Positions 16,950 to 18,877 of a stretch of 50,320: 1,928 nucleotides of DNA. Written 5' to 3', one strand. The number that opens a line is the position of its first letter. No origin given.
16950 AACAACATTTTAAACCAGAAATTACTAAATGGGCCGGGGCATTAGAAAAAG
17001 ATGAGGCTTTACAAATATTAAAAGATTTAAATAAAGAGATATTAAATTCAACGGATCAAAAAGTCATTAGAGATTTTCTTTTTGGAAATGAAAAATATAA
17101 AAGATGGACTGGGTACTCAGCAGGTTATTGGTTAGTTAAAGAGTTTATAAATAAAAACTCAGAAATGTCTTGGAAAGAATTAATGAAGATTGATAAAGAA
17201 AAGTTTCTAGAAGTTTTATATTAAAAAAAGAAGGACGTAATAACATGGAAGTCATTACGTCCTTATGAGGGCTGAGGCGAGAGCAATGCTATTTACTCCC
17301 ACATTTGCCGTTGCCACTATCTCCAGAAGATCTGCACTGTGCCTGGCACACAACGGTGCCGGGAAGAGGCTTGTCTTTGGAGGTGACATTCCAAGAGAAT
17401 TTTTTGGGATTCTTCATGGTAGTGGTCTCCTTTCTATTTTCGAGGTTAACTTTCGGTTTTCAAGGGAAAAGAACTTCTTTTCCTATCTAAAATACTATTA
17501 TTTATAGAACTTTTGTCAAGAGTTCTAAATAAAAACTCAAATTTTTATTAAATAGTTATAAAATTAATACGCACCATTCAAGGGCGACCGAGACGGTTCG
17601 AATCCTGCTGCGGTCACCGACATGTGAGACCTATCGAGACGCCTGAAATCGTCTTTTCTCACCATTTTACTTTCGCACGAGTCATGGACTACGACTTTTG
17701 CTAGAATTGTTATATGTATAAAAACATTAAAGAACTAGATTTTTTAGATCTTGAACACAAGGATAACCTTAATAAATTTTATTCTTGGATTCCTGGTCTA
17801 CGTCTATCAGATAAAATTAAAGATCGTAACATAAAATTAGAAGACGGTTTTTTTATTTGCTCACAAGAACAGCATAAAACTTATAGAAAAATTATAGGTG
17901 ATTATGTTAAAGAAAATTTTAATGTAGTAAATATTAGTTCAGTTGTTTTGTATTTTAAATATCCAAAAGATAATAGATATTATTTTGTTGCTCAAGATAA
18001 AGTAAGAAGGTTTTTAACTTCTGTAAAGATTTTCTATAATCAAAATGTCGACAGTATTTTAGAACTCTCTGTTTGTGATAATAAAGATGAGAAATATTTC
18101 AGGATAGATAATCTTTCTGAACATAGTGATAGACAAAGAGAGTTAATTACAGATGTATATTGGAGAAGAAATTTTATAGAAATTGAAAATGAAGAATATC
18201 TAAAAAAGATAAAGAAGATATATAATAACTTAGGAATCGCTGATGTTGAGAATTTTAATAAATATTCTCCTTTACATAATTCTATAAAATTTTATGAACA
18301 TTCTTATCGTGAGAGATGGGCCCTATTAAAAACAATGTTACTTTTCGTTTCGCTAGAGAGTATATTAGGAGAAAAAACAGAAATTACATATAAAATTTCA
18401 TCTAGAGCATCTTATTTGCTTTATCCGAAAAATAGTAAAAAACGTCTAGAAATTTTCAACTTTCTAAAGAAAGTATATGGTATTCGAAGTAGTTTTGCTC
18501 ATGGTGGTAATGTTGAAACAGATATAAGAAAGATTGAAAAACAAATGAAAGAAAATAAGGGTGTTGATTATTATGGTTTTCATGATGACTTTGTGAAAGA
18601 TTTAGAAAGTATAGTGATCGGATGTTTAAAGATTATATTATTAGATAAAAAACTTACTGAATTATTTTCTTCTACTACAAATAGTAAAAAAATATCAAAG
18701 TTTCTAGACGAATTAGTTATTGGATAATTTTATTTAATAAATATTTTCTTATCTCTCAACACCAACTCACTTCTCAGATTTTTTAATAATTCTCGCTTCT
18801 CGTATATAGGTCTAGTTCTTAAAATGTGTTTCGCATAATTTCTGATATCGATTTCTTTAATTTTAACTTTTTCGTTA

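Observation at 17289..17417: Unannotated 42-aa ORF with a strong SD, its own promoter and a dedicated terminator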

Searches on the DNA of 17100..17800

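Call 5: search_rna_families(source=window, start=17100, end=17800, threshold=evalue, max_evalue=10, show_alignments=3)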
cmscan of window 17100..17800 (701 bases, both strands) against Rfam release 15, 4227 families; matches with E-value up to 10: 3.
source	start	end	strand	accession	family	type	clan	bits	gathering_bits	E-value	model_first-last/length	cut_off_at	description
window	17447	17510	-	RF02740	Fwd6_3p_UTR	Cis-reg;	-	17.9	79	9.2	1-116/116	no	Soft rot Enterobacteriaceae Fwd 6 3'UTR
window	17737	17759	-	RF00390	TYMV_upPK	Cis-reg;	-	13.9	38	7.6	1-23/23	no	turnip yellow mosaic virus upstream pseudo-knot (TYMV_upPK)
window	17129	17325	+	RF02942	Clostridiales-3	Gene; sRNA;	-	9.1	103.4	6.6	1-264/264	no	Clostridiales-3 RNA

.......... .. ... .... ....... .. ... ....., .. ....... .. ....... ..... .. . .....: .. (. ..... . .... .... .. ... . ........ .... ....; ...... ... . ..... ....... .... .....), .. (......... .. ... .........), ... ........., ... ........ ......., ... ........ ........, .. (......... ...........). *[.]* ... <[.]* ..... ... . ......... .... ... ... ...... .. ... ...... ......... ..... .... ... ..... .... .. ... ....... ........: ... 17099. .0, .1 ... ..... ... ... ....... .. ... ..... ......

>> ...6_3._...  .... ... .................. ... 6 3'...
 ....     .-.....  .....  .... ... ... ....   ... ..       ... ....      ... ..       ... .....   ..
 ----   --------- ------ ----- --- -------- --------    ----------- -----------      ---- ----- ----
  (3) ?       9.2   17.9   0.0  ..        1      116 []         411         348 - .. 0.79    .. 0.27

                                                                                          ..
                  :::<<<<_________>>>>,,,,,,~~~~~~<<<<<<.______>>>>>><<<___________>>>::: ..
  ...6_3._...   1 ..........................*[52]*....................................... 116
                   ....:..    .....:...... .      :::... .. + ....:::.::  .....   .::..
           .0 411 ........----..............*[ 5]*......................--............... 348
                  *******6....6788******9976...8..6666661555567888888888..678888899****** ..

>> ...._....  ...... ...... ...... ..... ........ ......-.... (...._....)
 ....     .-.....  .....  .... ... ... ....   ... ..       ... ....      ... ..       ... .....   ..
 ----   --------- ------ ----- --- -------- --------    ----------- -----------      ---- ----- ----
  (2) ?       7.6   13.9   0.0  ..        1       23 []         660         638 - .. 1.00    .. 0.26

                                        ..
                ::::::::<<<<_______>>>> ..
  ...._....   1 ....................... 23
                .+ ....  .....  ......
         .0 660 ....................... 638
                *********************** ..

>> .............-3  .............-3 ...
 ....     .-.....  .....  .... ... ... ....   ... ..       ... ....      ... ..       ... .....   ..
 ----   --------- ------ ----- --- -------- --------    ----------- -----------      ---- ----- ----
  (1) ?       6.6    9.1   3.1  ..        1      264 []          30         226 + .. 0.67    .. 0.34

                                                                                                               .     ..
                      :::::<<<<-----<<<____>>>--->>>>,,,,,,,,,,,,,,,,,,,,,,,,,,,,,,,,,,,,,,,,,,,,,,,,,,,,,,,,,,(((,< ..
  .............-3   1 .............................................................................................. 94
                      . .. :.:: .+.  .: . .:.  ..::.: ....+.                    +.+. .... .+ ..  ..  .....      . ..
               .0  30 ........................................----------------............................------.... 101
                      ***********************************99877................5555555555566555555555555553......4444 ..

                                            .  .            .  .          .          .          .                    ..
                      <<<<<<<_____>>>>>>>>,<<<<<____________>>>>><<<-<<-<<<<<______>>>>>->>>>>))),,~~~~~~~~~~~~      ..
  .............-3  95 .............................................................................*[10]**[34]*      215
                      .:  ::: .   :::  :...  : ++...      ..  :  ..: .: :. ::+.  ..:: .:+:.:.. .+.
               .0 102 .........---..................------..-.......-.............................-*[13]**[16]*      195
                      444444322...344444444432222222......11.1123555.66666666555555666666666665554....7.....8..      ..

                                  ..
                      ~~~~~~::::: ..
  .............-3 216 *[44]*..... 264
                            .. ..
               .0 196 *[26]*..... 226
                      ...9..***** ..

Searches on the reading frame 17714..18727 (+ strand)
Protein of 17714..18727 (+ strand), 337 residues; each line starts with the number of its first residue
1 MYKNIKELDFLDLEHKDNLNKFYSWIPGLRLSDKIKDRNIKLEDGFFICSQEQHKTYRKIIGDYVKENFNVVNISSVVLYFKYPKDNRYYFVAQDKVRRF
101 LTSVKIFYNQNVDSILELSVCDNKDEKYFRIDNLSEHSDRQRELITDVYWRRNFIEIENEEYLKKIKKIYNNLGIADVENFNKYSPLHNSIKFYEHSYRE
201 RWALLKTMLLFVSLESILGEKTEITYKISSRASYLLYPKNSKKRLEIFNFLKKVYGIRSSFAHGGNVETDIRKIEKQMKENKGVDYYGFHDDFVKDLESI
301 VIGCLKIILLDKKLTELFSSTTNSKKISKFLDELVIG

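Call 9: search_protein_families(library=pfam, proteins=[window:17714-18727:+], max_evalue=0.01)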
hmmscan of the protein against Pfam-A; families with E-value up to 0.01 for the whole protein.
window:17714-18727:+ (337 aa): 0 families

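Call 25: search_protein_families(library=ncbifam, proteins=[window:17714-18727:+], max_evalue=1)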
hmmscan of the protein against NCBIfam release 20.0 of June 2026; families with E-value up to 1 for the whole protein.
window:17714-18727:+ (337 aa): 2 families
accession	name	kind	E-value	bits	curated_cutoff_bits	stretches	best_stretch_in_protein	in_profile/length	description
TIGR02251.1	HIF-SF_euk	subfamily_domain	0.043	13.6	139.15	0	291-332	100-141/168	dullard-like phosphatase domain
NF007924.0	PRK10639.1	equivalog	0.72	9.5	341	1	149-182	75-108/211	formate dehydrogenase cytochrome b556 subunit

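Call 62: search_protein_families(library=padloc, proteins=[window:17714-18727:+], max_evalue=0.001)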
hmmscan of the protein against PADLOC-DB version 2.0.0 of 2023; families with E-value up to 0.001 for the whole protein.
window:17714-18727:+ (337 aa): 0 families
